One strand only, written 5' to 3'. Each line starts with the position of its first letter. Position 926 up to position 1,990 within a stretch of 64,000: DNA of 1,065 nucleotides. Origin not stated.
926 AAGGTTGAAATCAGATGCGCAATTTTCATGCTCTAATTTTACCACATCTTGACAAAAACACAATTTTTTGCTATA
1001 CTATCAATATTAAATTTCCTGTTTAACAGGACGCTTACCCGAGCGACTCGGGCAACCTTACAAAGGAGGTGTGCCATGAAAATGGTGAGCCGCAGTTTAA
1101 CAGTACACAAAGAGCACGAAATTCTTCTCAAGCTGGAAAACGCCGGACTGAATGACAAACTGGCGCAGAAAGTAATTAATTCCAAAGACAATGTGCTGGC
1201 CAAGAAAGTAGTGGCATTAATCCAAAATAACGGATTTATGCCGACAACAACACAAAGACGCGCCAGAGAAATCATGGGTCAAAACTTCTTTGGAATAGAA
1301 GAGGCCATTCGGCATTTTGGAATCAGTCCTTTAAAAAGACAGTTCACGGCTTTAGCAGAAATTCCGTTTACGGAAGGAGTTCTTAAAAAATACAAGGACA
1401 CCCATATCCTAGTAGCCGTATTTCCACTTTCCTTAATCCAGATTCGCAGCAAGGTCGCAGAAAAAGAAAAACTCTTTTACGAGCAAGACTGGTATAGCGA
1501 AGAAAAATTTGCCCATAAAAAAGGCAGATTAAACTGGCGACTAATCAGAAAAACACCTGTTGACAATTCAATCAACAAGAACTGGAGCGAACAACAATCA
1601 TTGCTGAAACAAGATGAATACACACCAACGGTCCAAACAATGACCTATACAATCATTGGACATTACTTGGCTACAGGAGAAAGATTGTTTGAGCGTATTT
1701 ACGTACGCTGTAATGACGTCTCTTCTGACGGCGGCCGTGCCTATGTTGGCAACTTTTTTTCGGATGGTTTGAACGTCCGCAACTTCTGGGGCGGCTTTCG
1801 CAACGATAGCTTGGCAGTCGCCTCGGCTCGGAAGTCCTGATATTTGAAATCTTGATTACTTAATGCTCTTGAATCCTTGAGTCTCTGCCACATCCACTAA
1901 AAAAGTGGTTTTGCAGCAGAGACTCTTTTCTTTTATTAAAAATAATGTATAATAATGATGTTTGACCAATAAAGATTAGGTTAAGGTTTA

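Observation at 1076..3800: Complete diversity-generating retroelement (target gene with VR, TR, Avd-like gene, RT) showing a textbook adenine-mutagenesis signature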

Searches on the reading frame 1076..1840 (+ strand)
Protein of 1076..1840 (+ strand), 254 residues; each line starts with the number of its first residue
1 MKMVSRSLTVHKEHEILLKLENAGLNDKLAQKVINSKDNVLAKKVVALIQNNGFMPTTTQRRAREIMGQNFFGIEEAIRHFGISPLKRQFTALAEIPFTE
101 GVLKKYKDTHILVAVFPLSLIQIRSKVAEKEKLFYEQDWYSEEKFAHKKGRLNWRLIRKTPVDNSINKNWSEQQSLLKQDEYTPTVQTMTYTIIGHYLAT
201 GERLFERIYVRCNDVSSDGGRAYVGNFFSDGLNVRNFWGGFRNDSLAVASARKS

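Call 5: search_protein_families(library=pfam, proteins=[window:1076-1840:+], max_evalue=0.1)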
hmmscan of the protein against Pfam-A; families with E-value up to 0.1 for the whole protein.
window:1076-1840:+ (254 aa): 0 families

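Call 6: search_protein_families(library=ncbifam, proteins=[window:1076-1840:+], max_evalue=0.1)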
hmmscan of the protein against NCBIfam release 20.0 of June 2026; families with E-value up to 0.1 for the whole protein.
window:1076-1840:+ (254 aa): 0 families

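Call 8: search_solved_structures(query=window:1076-1840:+, max_evalue=10, show_alignments=2)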
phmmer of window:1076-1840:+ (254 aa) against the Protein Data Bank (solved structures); distinct sequences matched with E-value up to 10: 0.

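Call 12: find_homologous_proteins(query=window:1076-1840:+, max_evalue=0.001)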
Query window:1076-1840:+ (254 aa): 710 proteins with E <= 0.001 among 1202 candidates; the best 120 are listed.
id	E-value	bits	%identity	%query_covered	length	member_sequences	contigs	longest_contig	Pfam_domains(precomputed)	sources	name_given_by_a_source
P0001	1.3e-157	541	96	100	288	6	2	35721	-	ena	-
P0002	7.0e-114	397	71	100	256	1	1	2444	-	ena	-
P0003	3.6e-103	362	63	99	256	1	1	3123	-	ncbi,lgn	-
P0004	4.7e-103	362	65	99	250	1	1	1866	-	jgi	jgi:hypothetical protein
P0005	9.4e-102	358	62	99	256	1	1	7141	-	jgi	-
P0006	1.1e-101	357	64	99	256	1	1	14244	-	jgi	jgi:hypothetical protein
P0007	1.7e-101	357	63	99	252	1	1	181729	-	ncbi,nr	ncbi:MAG TPA: hypothetical protein VFR24_25435 [Candidatus Angelobacter sp.]|nr:hypothetical protein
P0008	2.1e-101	357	63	99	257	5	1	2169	-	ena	-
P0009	2.7e-101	356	64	99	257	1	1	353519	-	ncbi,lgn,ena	-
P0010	2.8e-101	356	63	99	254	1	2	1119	-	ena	-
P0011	3.6e-101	356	63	99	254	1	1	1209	-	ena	-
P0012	4.8e-101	355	64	98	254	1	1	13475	-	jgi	-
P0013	7.1e-101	355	65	99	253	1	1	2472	-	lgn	-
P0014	7.1e-101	355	63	99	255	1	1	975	-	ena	-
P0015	9.8e-101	354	63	99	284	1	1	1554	-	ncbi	-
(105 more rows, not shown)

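Call 16: find_encoding_contigs(protein=P0001, flank=5000, max_places=4)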
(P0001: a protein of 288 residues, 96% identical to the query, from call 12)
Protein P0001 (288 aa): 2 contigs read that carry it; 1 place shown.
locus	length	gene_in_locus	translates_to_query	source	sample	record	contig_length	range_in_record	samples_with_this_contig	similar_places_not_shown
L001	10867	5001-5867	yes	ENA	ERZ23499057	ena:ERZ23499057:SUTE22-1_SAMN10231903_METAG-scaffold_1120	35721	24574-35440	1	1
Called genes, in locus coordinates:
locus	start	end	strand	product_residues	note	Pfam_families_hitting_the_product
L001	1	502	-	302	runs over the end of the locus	PF02646:RmuC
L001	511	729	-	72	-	-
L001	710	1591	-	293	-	-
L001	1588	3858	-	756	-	-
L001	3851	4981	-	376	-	PF20706:GT4-conflict (faint), PF13439:Glyco_transf_4, PF13579:Glyco_trans_4_4, PF00534:Glycos_transf_1, PF13692:Glyco_trans_1_4, PF13524:Glyco_trans_1_2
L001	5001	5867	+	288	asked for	-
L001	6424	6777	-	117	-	PF22296:bAvd, PF05635:23S_rRNA_IVP (faint)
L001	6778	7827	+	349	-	PF00078:RVT_1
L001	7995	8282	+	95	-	-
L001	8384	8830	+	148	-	PF11969:DcpS_C (weak), PF01230:HIT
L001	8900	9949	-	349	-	PF00535:Glycos_transf_2, PF10111:Glyco_tranf_2_2 (weak), PF13641:Glyco_tranf_2_3, PF13632:Glyco_trans_2_3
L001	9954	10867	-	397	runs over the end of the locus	?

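Call 17: find_encoding_contigs(protein=P0122, flank=5000, max_places=4)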
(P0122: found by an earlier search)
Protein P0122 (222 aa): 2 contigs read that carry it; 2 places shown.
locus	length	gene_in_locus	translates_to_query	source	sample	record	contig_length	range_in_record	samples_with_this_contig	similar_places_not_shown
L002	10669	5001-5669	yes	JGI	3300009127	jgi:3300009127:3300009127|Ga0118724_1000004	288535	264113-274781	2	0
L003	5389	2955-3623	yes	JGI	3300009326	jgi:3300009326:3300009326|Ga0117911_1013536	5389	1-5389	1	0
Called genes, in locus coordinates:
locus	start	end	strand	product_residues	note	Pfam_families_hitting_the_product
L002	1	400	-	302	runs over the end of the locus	PF02646:RmuC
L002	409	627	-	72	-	-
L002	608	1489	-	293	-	-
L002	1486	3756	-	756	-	-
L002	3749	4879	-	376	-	PF20706:GT4-conflict (faint), PF13439:Glyco_transf_4, PF13579:Glyco_trans_4_4, PF00534:Glycos_transf_1, PF13692:Glyco_trans_1_4, PF13524:Glyco_trans_1_2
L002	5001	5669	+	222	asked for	-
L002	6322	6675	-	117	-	PF22296:bAvd, PF05635:23S_rRNA_IVP (faint)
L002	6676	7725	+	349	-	PF00078:RVT_1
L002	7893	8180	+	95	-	-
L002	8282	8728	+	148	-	PF11969:DcpS_C (weak), PF01230:HIT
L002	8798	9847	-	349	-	PF00535:Glycos_transf_2, PF10111:Glyco_tranf_2_2 (weak), PF13641:Glyco_tranf_2_3, PF13632:Glyco_trans_2_3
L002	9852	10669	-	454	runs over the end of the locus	PF02629:CoA_binding, PF13380:CoA_binding_2, PF13607:Succ_CoA_lig, PF19045:Ligase_CoA_2 (weak)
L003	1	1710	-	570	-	?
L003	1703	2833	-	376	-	PF20706:GT4-conflict (faint), PF13439:Glyco_transf_4, PF13579:Glyco_trans_4_4, PF00534:Glycos_transf_1, PF13692:Glyco_trans_1_4, PF13524:Glyco_trans_1_2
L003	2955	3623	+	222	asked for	-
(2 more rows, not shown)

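Call 21: find_related_loci(query=A1, collection=genome_contigs, flank=4000)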
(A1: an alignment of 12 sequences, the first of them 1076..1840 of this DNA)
Query A1 (254 aa) in genome_contigs; peptide patterns used: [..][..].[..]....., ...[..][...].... (x = any residue, [..] = any of these).
128 stretches matched a pattern; 84 encode a relative of the query (tblastn E <= 1e-3); the best 80 are kept; 78 distinct loci.
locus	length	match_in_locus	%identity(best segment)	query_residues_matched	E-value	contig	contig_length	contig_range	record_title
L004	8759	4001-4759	64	3-254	3e-110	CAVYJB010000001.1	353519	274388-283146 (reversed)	MAG: uncultured bacterium isolate MFD01476.bin.1.98 genome assembly, contig: contig_23397, whole genome shotgun sequence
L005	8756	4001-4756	63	3-254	8e-110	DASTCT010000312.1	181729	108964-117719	MAG TPA_asm: Candidatus Angelobacter sp. isolate SMAG_U800 k141_1457028, whole genome shotgun sequence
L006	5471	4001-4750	63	4-253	5e-108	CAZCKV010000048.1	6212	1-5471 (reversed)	MAG TPA_asm: uncultured Gammaproteobacteria bacterium isolate SRP178699_co1_504 genome assembly, contig: NODE_18444_leng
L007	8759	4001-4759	61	3-254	4e-108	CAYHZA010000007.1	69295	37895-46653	MAG TPA_asm: uncultured Candidatus Saccharibacteria bacterium isolate ERP119705_co17_168 genome assembly, contig: NODE_2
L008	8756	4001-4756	61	3-254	2e-107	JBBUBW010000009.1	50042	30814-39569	MAG: Patescibacteria group bacterium isolate H43-bin006_1 H43_bin006_1_000000000009, whole genome shotgun sequence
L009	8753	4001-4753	61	3-253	3e-107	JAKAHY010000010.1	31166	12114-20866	MAG: bacterium isolate WY3.bin152 NODE_2172_length_31166_cov_2.317762, whole genome shotgun sequence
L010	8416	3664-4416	62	3-253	5e-106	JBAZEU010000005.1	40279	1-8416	MAG: Candidatus Paceibacterota bacterium isolate SO_2017_LW3_133 NODE_2268_length_40279_cov_3.304617_LW162_2017, whole g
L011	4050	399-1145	61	3-253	6e-107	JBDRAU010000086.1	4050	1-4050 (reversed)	MAG: bacterium isolate MEGAHIT-group-1.1015 k141_7909901, whole genome shotgun sequence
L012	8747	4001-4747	61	3-253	6e-106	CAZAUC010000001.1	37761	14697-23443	MAG TPA_asm: uncultured Candidatus Saccharibacteria bacterium isolate SRP214966_co6_158 genome assembly, contig: NODE_50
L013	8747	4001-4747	61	3-253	2e-104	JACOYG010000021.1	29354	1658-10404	MAG: Candidatus Nealsonbacteria bacterium isolate NC_groundwater_173_Ag_S-0.1um_42_8 S4_GD2017_2_S1_scaffold_950, whole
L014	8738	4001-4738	64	6-253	2e-104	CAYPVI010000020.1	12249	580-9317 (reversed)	MAG TPA_asm: uncultured Candidatus Saccharibacteria bacterium isolate binchicken_co100_411 genome assembly, contig: NODE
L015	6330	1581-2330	61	3-253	3e-104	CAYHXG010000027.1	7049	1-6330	MAG TPA_asm: uncultured Candidatus Saccharibacteria bacterium isolate ERP119705_co17_271 genome assembly, contig: NODE_1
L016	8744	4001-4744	64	3-254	5e-108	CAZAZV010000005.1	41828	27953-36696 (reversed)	MAG TPA_asm: uncultured Candidatus Saccharibacteria bacterium isolate SRP271791_co2_66 genome assembly, contig: NODE_116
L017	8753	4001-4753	61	3-253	1e-103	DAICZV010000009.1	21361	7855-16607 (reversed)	MAG TPA_asm: bacterium isolate clean1825 NODE_9_length_21361_cov_4.567516, whole genome shotgun sequence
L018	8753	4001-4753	62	4-254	2e-103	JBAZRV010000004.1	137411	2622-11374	MAG: Patescibacteria group bacterium isolate SO_2017_GW1_156 NODE_904_length_137411_cov_3.265668_OW334_2017, whole genom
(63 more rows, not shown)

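Call 32: predict_structure(alignment_id=A3)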
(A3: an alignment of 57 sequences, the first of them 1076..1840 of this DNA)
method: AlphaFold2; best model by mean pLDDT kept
length: 254 residues; sequences in the alignment: 57
mean_pLDDT: 68.3   pTM: 0.57
mean pLDDT of the five models: 68.3, 67.5, 59.6, 44.9, 42.3
residues with pLDDT >= 90: 3; 70-90: 143; 50-70: 58; < 50: 50
segments of 3 or more residues with pLDDT < 50: 1-6, 205-207, 215-254
pLDDT, mean of each block of 10 residues (from residue 1): 49 83 87 83 78 66 87 73 77 83 87 84 75 67 80 81 57 59 69 74 55 47 42 42 38 30
secondary structure, 60 per line:
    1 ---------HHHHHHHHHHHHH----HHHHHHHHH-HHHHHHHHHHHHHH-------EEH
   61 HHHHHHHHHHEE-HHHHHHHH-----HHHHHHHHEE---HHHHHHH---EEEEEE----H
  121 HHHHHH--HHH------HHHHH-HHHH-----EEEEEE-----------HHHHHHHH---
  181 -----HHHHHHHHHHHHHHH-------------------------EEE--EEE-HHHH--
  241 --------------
elements in order: H10-22 H27-35 H37-50 H60-70 H74-81 H87-94 H100-106 E110-115 H120-126 H138-142 H144-147 E153-158 H170-177 H186-200 E226-228 E231-233 H235-238

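Call 42: search_solved_structures(query=A3, max_evalue=10, show_alignments=3)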
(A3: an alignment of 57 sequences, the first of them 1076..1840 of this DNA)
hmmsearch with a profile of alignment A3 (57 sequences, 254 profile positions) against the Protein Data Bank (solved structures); distinct sequences matched with E-value up to 10: 1.
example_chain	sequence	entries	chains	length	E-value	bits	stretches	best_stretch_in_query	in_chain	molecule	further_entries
7sxi_A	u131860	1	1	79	1.1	11.9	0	126-144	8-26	Sin3 histone deacetylase corepressor complex component SDS3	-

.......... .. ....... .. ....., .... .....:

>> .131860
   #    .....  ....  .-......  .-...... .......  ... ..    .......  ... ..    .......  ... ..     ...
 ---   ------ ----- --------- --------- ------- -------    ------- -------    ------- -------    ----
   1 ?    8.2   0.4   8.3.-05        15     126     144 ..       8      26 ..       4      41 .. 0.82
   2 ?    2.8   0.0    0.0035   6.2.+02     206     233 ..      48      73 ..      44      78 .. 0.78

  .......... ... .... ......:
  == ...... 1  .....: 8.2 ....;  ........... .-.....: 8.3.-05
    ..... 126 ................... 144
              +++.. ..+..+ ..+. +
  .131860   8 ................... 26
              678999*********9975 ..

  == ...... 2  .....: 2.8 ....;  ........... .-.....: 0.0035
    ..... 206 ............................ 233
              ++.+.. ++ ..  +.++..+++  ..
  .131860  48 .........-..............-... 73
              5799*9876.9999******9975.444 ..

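Call 55: search_protein_representatives(alignment_id=A3)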
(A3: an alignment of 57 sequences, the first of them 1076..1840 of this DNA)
Query: 57 sequences, 254 profile positions. Proteins with E-value up to 0.001 (for the whole library): 3055; up to 1e-10: 1821; up to 1e-30: 647. The best 150 are listed.
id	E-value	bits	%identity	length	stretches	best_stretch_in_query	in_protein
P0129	2.3e-116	404.1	-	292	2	49-253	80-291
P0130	1.9e-115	401.0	-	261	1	1-254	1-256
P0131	2.3e-96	338.5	-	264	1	38-254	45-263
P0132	3.4e-96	338.0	-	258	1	57-254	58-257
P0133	2.0e-93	328.8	-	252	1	4-253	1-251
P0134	2.8e-89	315.3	-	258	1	1-253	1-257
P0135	6.3e-89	314.1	-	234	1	33-252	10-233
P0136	6.9e-89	314.0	-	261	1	46-253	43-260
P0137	1.8e-88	312.6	-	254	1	7-254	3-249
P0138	3.1e-87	308.6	-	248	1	6-253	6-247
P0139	3.6e-87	308.4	-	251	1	1-253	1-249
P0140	1.0e-86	306.9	-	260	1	4-253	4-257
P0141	1.5e-86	306.4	-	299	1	14-253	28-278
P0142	1.8e-86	306.1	-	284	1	6-254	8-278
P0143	3.2e-86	305.3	-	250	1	10-254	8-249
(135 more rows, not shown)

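Call 58: search_protein_families(library=pfam, alignment_id=A5, max_evalue=10)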
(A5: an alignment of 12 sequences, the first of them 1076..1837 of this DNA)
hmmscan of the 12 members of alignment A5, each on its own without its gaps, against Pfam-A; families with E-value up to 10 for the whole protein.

A. member 1, window:1076-1837:+ (254 aa): 1 family
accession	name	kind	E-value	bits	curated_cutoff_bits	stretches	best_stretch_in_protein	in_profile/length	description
PF17793.6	AHD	-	0.19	12.2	27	1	28-54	7-33/61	ANC1 homology domain (AHD)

B. families by the number of members that match (of 12 scanned): 1 family
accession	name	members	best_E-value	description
PF17793.6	AHD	1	0.19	ANC1 homology domain (AHD)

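Call 59: find_homologous_proteins(query=A5, max_evalue=0.001)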
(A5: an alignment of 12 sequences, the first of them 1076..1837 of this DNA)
Query A5 (12 sequences) (254 aa, profile of the alignment): 989 proteins with E <= 0.001 among 5221 candidates; the best 120 are listed.
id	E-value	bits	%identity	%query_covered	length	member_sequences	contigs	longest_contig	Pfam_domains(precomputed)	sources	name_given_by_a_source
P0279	8.3e-104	365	36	76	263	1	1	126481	-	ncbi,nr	ncbi:MAG: hypothetical protein PHV99_02355 [Candidatus Pacebacteria bacterium]|nr:hypothetical prote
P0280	5.7e-102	359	34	75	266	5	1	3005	-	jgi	jgi:hypothetical protein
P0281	2.3e-101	357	33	75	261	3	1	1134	-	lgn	-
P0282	2.9e-101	356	33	75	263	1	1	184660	-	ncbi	-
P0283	8.3e-101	355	34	75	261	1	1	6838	-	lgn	-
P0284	1.4e-100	354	33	75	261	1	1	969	-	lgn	-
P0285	1.8e-100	354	31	75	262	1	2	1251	-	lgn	-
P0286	5.1e-100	352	33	75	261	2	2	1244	-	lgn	-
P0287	6.9e-100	352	37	76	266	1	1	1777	-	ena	-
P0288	1.0e-99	351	34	75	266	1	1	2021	-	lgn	-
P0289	1.2e-99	351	34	75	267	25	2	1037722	-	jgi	jgi:hypothetical protein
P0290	1.3e-99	351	34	75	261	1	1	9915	-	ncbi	-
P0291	1.4e-99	351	32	75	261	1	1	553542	-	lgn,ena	-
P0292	3.8e-99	349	30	75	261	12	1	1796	-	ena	-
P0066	6.3e-99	349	62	99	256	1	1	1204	-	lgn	-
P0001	2.8e-96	340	96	100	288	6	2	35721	-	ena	-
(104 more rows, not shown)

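Call 67: predict_structure(alignment_id=A6)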
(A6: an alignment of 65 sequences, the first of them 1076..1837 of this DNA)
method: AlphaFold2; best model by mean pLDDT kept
length: 254 residues; sequences in the alignment: 65
mean_pLDDT: 79.1   pTM: 0.75
mean pLDDT of the five models: 79.1, 76.9, 76.1, 75.4, 73.6
residues with pLDDT >= 90: 108; 70-90: 64; 50-70: 63; < 50: 19
segments of 3 or more residues with pLDDT < 50: 1-9, 217-220, 237-242
pLDDT, mean of each block of 10 residues (from residue 1): 37 60 68 63 69 83 97 94 90 94 97 96 84 72 85 96 86 92 93 94 79 62 59 51 70 93
secondary structure, 60 per line:
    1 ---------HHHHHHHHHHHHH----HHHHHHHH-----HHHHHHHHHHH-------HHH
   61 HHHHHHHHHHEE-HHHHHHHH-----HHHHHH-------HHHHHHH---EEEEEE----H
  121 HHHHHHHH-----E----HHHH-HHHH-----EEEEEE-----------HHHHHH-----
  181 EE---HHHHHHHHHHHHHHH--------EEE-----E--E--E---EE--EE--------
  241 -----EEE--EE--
elements in order: H10-22 H27-34 H40-50 H58-70 H74-81 H87-92 H100-106 E110-115 H120-128 H139-142 H144-147 E153-158 H170-175 H186-200 E209-211 E246-248

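Call 97: fold_search(model_id=the predicted structure, library=pdb)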
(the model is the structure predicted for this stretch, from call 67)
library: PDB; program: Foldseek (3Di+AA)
matches with E <= 10: 29; with E <= 0.001: 0
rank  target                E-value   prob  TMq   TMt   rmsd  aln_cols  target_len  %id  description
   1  7spq                  1.7e-01  0.44  0.34  0.29  12.5       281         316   12  Crystal structure of Burkholderia glumae toxoflavin biosynthesis protein ToxD (released 2023-05-10)
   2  8k5i                  1.6e+00  0.20  0.38  0.26  15.2       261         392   11  The structure of SenA in complex with N,N,N-trimethyl-histidine and thioglucose (released 2023-12-06)
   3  8ryz                  2.2e+00  0.10  0.26  0.18  16.6       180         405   14  Structures of selenoneine synthase SenA from Variovorax paradoxus (released 2024-09-11)
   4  6pbx_A                2.7e+00  0.02  0.08  0.05  15.1       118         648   15  Single particle cryo-EM structure of the voltage-gated K+ channel Eag1 3-13 deletion mutant bound to calmodulin (confo (released 2019-09-18)
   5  8k5j                  3.3e+00  0.08  0.27  0.18  17.4       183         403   15  The structure of SenA in complex with N,N,N-trimethyl-histidine (released 2023-12-06)
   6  5vf4_C                4.2e+00  0.04  0.21  0.15  11.3       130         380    9  Thermus aquaticus variable protein (TaqVP) from diversity-generating retroelements (DGR) (released 2017-05-24)
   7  8ev8_A                4.2e+00  0.02  0.11  0.08  14.6       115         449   14  Cryo-EM structure of cGMP bound truncated human CNGA3/CNGB3 channel in lipid nanodisc, closed state (released 2023-08-09)
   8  6o6l_C                4.4e+00  0.03  0.25  0.17  19.8       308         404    8  The Structure of EgtB(Cabther) in complex with Hercynine (released 2019-07-31)
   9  2y3c                  4.7e+00  0.10  0.34  0.32   6.6       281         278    9  Treponema denticola variable protein 1 (released 2011-08-31)
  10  6o6m_C                4.7e+00  0.03  0.25  0.17  19.8       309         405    8  The Structure of EgtB (Cabther) (released 2019-07-31)
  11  6qki_D                5.0e+00  0.08  0.37  0.25  18.0       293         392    8  Native structure of EgtB from Chloracidobacterium thermophilum, a type II sulfoxide synthase (released 2019-03-27)
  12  8etp_A                5.0e+00  0.02  0.13  0.09  14.4       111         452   14  Cryo-EM structure of cGMP bound closed state of human CNGA3/CNGB3 channel in GDN (released 2023-08-02)
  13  6qki_C                5.6e+00  0.02  0.25  0.17  19.8       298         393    9  Native structure of EgtB from Chloracidobacterium thermophilum, a type II sulfoxide synthase (released 2019-03-27)
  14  6o6m_D                5.6e+00  0.02  0.25  0.17  19.6       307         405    8  The Structure of EgtB (Cabther) (released 2019-07-31)
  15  1gz2                  5.6e+00  0.02  0.14  0.23  10.2        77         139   16  Crystal structure of the Ovocleidin-17 a major protein of the Gallus gallus eggshell calcified layer. (released 2003-05-22)
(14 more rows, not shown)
